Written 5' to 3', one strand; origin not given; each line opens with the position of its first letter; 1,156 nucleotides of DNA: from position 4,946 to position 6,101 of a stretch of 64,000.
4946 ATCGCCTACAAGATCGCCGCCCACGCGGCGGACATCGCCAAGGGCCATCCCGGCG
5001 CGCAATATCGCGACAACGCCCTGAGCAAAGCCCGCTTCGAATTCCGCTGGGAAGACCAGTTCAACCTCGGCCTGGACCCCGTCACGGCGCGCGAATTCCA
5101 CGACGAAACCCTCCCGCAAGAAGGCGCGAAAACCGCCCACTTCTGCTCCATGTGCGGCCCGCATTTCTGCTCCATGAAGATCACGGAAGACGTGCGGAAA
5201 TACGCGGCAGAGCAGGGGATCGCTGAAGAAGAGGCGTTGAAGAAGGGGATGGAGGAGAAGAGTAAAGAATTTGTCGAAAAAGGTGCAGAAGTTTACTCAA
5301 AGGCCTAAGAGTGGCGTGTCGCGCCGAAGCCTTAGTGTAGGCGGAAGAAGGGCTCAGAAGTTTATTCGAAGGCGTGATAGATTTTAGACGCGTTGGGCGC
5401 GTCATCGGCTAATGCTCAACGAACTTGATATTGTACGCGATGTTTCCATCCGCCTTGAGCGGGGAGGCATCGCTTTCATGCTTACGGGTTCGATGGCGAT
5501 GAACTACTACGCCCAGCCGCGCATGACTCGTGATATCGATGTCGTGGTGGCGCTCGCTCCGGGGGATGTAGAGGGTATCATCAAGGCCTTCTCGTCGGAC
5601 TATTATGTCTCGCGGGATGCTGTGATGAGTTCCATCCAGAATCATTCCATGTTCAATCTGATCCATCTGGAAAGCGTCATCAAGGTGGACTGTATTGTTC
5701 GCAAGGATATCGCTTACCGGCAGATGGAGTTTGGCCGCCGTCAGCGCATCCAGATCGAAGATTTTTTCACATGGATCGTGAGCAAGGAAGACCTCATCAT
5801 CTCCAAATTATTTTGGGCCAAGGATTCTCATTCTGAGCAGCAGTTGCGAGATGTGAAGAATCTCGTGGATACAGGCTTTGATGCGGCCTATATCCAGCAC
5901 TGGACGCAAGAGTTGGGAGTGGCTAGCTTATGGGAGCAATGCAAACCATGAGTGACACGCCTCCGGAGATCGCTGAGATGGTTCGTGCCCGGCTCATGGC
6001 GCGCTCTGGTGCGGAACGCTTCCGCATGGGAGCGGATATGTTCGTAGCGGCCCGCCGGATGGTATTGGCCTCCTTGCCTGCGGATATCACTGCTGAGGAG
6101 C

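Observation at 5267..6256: Three versions of the thiC 3-prime coding end: scars of serial integration into thiC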

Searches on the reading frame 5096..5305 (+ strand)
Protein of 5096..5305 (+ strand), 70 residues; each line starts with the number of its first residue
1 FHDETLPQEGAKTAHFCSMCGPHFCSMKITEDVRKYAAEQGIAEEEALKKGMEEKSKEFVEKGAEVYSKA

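Call 35: find_related_loci(query=window:5096-5305:+, collection=viral_contigs, flank=10000)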
Query window:5096-5305:+ (70 aa) in viral_contigs; peptide patterns used: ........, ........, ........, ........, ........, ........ (x = any residue, [..] = any of these).
91 stretches matched a pattern; 1 encode a relative of the query (tblastn E <= 1e-3); 1 distinct loci.
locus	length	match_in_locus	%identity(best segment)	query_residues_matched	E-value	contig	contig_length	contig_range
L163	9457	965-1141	78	12-70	3e-30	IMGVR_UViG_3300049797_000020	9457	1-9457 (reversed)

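Call 36: search_dna_similar(query=window:5096-5305:+, collection=phages, mode=protein, max_evalue=0.001, max_rows=30)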
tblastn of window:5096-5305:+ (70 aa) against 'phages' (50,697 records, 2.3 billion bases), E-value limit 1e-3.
Records with a match: 5; places in all: 5; records where one place covers at least 80% of the query: 5.
Best place of each record, by identity: <60% 5.
By first word of the organism name: Salmonella 3; Acinetobacter 2.
By host as written in the record: Homo sapiens 2; - 2; Salmonella enterica subsp. enterica serovar Kentucky 1.
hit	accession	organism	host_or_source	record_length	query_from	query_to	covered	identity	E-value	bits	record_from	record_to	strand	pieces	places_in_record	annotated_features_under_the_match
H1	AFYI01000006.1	Salmonella enterica subsp. enterica serovar Infantis str. ...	Homo sapiens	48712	1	69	99%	58.0%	2e-19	85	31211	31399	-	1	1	thiamine biosynthesis protein ThiC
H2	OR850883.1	Salmonella phage S.Kent 1-2-1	Salmonella enterica subsp. enterica ...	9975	1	69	99%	58.0%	5e-19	84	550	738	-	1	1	record has no annotation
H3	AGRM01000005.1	Salmonella enterica subsp. houtenae str. ATCC BAA-1581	Homo sapiens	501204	1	69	99%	58.0%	6e-19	84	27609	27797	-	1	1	thiamine biosynthesis protein ThiC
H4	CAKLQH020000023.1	Acinetobacter phage MD-2021a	not known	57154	1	70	100%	44.3%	2e-15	74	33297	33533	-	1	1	thiC: thiamine biosynthesis protein ThiC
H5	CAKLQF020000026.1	Acinetobacter phage MD-2021a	not known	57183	1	70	100%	44.3%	2e-15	74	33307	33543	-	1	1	thiC: thiamine biosynthesis protein ThiC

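Call 39: search_protein_families(library=pfam, proteins=[L163:3705-5627:-, L163:5624-6166:-, L163:6213-7772:-, L163:7777-8847:-, L163:8838-9200:-, L163:2887-3534:+, L163:435-827:-, L163:75-416:-, L163:1598-1927:+, L163:1273-1641:+], max_evalue=0.01)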
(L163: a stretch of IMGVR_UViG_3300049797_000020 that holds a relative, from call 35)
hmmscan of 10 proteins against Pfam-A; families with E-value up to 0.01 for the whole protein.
L163:3705-5627:- (640 aa): 0 families

L163:5624-6166:- (180 aa): 5 families
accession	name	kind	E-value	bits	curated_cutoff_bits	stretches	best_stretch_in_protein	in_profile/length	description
PF13384.12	HTH_23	-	3.8e-06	27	24.6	1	34-66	8-39/50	Homeodomain-like domain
PF01527.26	HTH_Tnp_1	-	0.00013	22.5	24.1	1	31-93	9-73/75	Transposase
PF20901.3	Sf6_terminase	-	0.00036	21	27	1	30-97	2-70/106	Bacteriophage Sf6, terminase small subunit-like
PF13542.12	HTH_Tnp_ISL3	-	0.0065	16.4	27.4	0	35-64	18-46/51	Helix-turn-helix domain of transposase family ISL3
PF01381.28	HTH_3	-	0.0089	16.5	23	0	41-66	6-31/55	Helix-turn-helix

L163:6213-7772:- (519 aa): 1 family
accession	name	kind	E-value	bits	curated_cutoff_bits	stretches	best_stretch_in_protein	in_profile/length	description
PF13148.11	DUF3987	-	1.3e-47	163.2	27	1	74-444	1-362/364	Protein of unknown function (DUF3987)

L163:7777-8847:- (356 aa): 1 family
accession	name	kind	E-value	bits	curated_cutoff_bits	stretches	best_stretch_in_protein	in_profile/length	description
PF01807.25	Zn_ribbon_DnaG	-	9.6e-19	67.5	24.9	1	12-90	14-91/98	CHC2 zinc finger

L163:8838-9200:- (120 aa): 0 families

L163:2887-3534:+ (215 aa): 0 families

L163:435-827:- (130 aa): 0 families

L163:75-416:- (113 aa): 0 families

L163:1598-1927:+ (109 aa): 0 families

L163:1273-1641:+ (122 aa): 0 families

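Call 42: find_related_loci(query=L163:6213-7772:-, collection=viral_contigs, flank=10000)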
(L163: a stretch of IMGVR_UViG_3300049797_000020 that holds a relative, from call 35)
Query L163:6213-7772:- (519 aa) in viral_contigs; peptide patterns used: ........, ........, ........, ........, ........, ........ (x = any residue, [..] = any of these).
5 stretches matched a pattern; 1 encode a relative of the query (tblastn E <= 1e-3); 1 distinct loci.
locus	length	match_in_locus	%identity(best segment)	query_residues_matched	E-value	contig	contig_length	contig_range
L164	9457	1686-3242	100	1-519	0e+0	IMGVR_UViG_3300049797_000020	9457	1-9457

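Call 46: find_related_loci(query=A1, collection=viral_contigs, flank=10000)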
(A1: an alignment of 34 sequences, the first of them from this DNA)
Query A1 (57 aa) in viral_contigs; peptide patterns used: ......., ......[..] (x = any residue, [..] = any of these).
117 stretches matched a pattern; 1 encode a relative of the query (tblastn E <= 1e-3); 1 distinct loci.
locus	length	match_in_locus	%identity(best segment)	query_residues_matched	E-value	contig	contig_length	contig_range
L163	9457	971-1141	77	1-57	3e-29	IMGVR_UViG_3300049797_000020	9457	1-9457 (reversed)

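Call 51: search_protein_families(library=phrogs, proteins=[L163:3705-5627:-, L163:5624-6166:-, L163:6213-7772:-, L163:7777-8847:-, L163:8838-9200:-, L163:2887-3534:+, L163:435-827:-, L163:75-416:-], max_evalue=0.001)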
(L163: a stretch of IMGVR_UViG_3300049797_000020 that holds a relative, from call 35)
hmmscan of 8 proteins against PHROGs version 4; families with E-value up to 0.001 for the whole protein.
L163:3705-5627:- (640 aa): 3 families
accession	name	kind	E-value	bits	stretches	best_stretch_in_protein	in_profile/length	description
phrog_2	-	head and packaging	2.7e-08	34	1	136-283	337-435/807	terminase large subunit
phrog_26724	-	unknown function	2.2e-05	25.1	1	71-218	44-191/192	-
phrog_24361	-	head and packaging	2.7e-05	25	1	477-598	13-133/162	terminase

L163:5624-6166:- (180 aa): 9 families
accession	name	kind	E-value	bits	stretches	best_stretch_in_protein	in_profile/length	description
phrog_4102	-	head and packaging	3.3e-15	57.7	1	28-139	14-136/166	terminase small subunit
phrog_309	-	head and packaging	1e-06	30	1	27-80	140-192/319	terminase small subunit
phrog_1482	-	head and packaging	1.1e-06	29.3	1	27-88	13-78/147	terminase small subunit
phrog_664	-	DNA, RNA and nucleotide metabolism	5.4e-06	27.4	1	15-66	22-74/210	DNA binding protein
phrog_4044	-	head and packaging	1.8e-05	25.3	1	17-91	12-86/180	terminase small subunit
phrog_8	-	transcription regulation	4.5e-05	24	1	18-80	65-127/346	transcriptional regulator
phrog_7344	-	head and packaging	0.00046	21.4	1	33-89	17-72/161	terminase small subunit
phrog_1729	-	unknown function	0.00053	21.1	1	23-67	71-115/142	-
phrog_151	-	integration and excision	0.0008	19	1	23-73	122-173/582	transposase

L163:6213-7772:- (519 aa): 2 families
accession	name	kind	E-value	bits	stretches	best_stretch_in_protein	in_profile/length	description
phrog_2373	-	DNA, RNA and nucleotide metabolism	8e-36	124.7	1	49-467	53-455/515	DNA helicase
phrog_3022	-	DNA, RNA and nucleotide metabolism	3.5e-08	33.3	1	282-474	527-717/788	DNA primase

L163:7777-8847:- (356 aa): 9 families
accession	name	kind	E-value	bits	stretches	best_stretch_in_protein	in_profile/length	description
phrog_6444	-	DNA, RNA and nucleotide metabolism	4.5e-21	76.3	1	6-106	12-112/577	DNA primase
phrog_18097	-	DNA, RNA and nucleotide metabolism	1.1e-17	65.3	1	16-82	18-84/199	DNA primase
phrog_11992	-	unknown function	2.8e-16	61.3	1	28-110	25-101/177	-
phrog_47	-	DNA, RNA and nucleotide metabolism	1e-12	48.5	1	14-123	32-136/947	DNA primase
phrog_360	-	DNA, RNA and nucleotide metabolism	6.1e-09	37.1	1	32-79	31-78/133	DNA primase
phrog_510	-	DNA, RNA and nucleotide metabolism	9e-09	35.6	1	26-90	39-103/667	DNA primase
phrog_26824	-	unknown function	1.3e-05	24.5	1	34-87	29-86/868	-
phrog_2304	-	DNA, RNA and nucleotide metabolism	6.4e-05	24.1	1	32-76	34-78/133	DNA primase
phrog_5311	-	DNA, RNA and nucleotide metabolism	0.00025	20.4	1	32-80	101-151/692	helicase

L163:8838-9200:- (120 aa): 0 families

L163:2887-3534:+ (215 aa): 1 family
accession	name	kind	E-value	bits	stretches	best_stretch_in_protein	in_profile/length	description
phrog_37148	-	unknown function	2.3e-27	96.9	1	45-208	19-181/210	-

L163:435-827:- (130 aa): 0 families

L163:75-416:- (113 aa): 0 families

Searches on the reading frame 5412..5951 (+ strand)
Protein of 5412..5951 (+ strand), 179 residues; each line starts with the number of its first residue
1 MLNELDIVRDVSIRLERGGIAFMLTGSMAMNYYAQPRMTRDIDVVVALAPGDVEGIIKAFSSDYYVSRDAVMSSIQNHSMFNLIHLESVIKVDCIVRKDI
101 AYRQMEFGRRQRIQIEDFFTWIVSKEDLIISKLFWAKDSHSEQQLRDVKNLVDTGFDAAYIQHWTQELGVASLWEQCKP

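Call 6: search_protein_families(library=pfam, proteins=[window:5412-5951:+], max_evalue=0.01)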
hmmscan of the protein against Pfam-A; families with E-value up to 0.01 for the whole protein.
window:5412-5951:+ (179 aa): 2 families
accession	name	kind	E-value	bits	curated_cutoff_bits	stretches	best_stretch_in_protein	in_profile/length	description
PF19502.5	DUF6036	-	6.7e-06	26.4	23.6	1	18-139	26-110/164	Nucleotidyltransferase of unknown function (DUF6036)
PF08843.17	AbiEii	-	8.6e-05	23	22.5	1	20-155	13-172/238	Nucleotidyl transferase AbiEii toxin, Type IV TA system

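Call 51: search_protein_families(library=phrogs, proteins=[window:5412-5951:+], max_evalue=0.001)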
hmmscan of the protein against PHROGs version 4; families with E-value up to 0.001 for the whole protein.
window:5412-5951:+ (179 aa): 0 families

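Call 74: search_protein_families(library=ncbifam, proteins=[window:5412-5951:+], max_evalue=0.01)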
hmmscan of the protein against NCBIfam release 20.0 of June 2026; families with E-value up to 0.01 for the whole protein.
window:5412-5951:+ (179 aa): 0 families

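Call 75: search_protein_families(library=padloc, proteins=[window:5412-5951:+], max_evalue=0.01)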
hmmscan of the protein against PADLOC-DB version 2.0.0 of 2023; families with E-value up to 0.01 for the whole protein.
window:5412-5951:+ (179 aa): 0 families

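Call 78: find_homologous_proteins(query=window:5412-5948:+, max_evalue=1e-10)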
Query window:5412-5948:+ (179 aa): 5341 proteins with E <= 1e-10 among 5383 candidates; the best 120 are listed.
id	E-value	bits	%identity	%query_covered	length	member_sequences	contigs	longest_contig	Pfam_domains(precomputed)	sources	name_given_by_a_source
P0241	3.3e-109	380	97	100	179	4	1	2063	PF08843.18,PF19502.6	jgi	-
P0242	1.9e-84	300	77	99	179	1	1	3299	-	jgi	-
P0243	2.2e-84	299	75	100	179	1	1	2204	-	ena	-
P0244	3.9e-84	299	75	100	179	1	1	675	-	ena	-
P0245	4.9e-84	298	75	99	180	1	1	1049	-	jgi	jgi:hypothetical protein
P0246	4.9e-84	298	76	99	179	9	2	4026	-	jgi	jgi:hypothetical protein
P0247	5.7e-84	298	74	100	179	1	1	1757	-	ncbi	-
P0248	1.4e-83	297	74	100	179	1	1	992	-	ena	-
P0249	1.9e-83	296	75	100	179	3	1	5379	-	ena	-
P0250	2.8e-83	296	75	100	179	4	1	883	-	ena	-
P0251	2.9e-83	296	75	100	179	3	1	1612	PF08843.18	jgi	-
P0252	4.3e-83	295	74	100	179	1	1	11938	PF08843.18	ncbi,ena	-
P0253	4.5e-83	295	74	100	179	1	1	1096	PF08843.18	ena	-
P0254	5.0e-83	295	74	100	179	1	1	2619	-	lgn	-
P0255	5.1e-83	295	74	100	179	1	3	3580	-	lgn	-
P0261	8.8e-83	294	75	100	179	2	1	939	PF08843.18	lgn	-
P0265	1.1e-82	294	74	100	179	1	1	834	PF08843.18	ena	-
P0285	3.8e-82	292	76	100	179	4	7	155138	-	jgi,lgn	-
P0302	1.0e-81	291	72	100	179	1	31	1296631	PF08843.18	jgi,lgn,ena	jgi:hypothetical protein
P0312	2.0e-81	290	71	99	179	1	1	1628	PF08843.18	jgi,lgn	jgi:hypothetical protein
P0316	2.4e-81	290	72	99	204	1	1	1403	PF08843.18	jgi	jgi:hypothetical protein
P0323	3.8e-81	289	72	99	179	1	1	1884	PF08843.18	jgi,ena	-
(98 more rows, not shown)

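Call 85: find_encoding_contigs(protein=P0302, flank=6000, max_places=10)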
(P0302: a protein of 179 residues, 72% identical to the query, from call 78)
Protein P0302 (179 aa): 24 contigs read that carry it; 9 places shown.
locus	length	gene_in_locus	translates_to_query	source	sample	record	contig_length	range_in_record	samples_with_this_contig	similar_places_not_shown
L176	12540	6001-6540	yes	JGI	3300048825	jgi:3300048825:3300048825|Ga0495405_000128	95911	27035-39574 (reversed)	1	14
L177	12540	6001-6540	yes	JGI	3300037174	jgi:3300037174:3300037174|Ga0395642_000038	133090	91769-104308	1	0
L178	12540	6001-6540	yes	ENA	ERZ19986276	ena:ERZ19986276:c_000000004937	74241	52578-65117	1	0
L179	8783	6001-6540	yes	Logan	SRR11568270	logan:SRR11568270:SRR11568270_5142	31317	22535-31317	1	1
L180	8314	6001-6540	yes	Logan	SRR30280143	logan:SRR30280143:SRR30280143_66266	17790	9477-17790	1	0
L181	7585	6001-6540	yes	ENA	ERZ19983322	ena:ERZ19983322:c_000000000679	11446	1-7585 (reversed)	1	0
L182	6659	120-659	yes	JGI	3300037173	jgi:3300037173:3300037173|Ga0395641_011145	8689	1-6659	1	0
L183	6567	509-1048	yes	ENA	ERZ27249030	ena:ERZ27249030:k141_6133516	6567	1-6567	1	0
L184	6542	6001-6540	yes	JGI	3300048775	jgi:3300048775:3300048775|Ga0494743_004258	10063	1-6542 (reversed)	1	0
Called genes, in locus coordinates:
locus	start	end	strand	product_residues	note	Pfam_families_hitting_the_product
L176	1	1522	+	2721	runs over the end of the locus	PF13439:Glyco_transf_4, PF13579:Glyco_trans_4_4, PF00535:Glycos_transf_2, PF10111:Glyco_tranf_2_2, PF13641:Glyco_tranf_2_3, PF00535:Glycos_transf_2, PF13506:Glyco_transf_21, PF13641:Glyco_tranf_2_3, +13 more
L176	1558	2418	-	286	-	PF08668:HDOD, PF01966:HD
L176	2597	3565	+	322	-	PF01075:Glyco_transf_9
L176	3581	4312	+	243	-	PF00596:Aldolase_II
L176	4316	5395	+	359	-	-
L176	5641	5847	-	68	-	-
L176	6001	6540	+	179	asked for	PF08843:AbiEii (faint)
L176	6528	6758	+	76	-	-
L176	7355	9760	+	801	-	PF02518:HATPase_c, PF00204:DNA_gyraseB, PF01751:Toprim, PF00986:DNA_gyraseB_C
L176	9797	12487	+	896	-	PF00521:DNA_topoisoIV, PF03989:DNA_gyraseA_C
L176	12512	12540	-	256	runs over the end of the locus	PF00106:adh_short, PF13561:adh_short_C2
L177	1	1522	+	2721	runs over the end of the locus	PF13439:Glyco_transf_4, PF13579:Glyco_trans_4_4, PF00535:Glycos_transf_2, PF10111:Glyco_tranf_2_2, PF13641:Glyco_tranf_2_3, PF00535:Glycos_transf_2, PF13506:Glyco_transf_21, PF13641:Glyco_tranf_2_3, +13 more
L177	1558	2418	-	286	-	PF08668:HDOD, PF01966:HD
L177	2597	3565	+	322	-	PF01075:Glyco_transf_9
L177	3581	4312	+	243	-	PF00596:Aldolase_II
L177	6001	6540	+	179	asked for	PF08843:AbiEii (faint)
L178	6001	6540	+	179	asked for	PF08843:AbiEii (faint)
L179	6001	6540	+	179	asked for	PF08843:AbiEii (faint)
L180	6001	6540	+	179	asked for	PF08843:AbiEii (faint)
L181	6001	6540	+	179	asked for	PF08843:AbiEii (faint)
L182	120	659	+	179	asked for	PF08843:AbiEii (faint)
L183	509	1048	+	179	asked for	PF08843:AbiEii (faint)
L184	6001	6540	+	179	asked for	PF08843:AbiEii (faint)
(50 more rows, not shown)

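Call 86: find_encoding_contigs(protein=P0285, flank=6000, max_places=7)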
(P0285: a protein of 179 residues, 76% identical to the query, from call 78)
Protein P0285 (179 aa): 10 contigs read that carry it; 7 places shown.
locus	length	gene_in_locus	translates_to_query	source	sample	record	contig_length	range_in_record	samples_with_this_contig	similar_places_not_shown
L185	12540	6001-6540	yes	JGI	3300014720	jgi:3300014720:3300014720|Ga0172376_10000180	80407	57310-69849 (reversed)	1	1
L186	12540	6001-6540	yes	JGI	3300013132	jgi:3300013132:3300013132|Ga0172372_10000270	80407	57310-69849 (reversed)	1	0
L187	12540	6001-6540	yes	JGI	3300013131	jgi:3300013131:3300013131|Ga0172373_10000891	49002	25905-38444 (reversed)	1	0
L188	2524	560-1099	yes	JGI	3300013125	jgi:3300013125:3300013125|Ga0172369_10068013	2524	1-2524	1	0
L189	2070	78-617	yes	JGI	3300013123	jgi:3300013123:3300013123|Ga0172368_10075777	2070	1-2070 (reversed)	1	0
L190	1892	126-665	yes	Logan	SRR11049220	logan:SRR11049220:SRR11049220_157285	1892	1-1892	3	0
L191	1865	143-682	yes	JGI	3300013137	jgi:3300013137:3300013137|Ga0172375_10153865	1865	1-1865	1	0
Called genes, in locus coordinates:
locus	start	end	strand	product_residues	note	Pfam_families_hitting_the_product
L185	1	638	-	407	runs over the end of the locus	PF17785:PUA_3, PF10672:Methyltrans_SAM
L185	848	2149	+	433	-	-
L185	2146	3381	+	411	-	-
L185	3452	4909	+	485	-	PF13378:MR_MLE_C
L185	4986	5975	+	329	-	PF20030:bpMoxR, PF07726:AAA_3, PF07728:AAA_5, PF17863:AAA_lid_2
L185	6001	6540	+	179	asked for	-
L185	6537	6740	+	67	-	-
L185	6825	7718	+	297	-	-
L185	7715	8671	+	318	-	PF01882:DUF58, PF13519:VWA_2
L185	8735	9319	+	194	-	PF02545:Maf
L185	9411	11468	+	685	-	PF00580:UvrD-helicase, PF01443:Viral_helicase1 (faint), PF04851:ResIII (weak), PF13086:AAA_11 (weak), PF13245:AAA_19, PF13604:AAA_30 (faint), PF13361:UvrD_C, PF13538:UvrD_C_2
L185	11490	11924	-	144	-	PF00072:Response_reg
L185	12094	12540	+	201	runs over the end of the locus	PF14235:DUF4337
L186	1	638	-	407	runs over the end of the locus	PF17785:PUA_3, PF10672:Methyltrans_SAM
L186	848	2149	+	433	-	-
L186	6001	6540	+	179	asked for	-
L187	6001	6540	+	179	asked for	-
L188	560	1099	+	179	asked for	-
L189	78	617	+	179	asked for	-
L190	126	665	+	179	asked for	-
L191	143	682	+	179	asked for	-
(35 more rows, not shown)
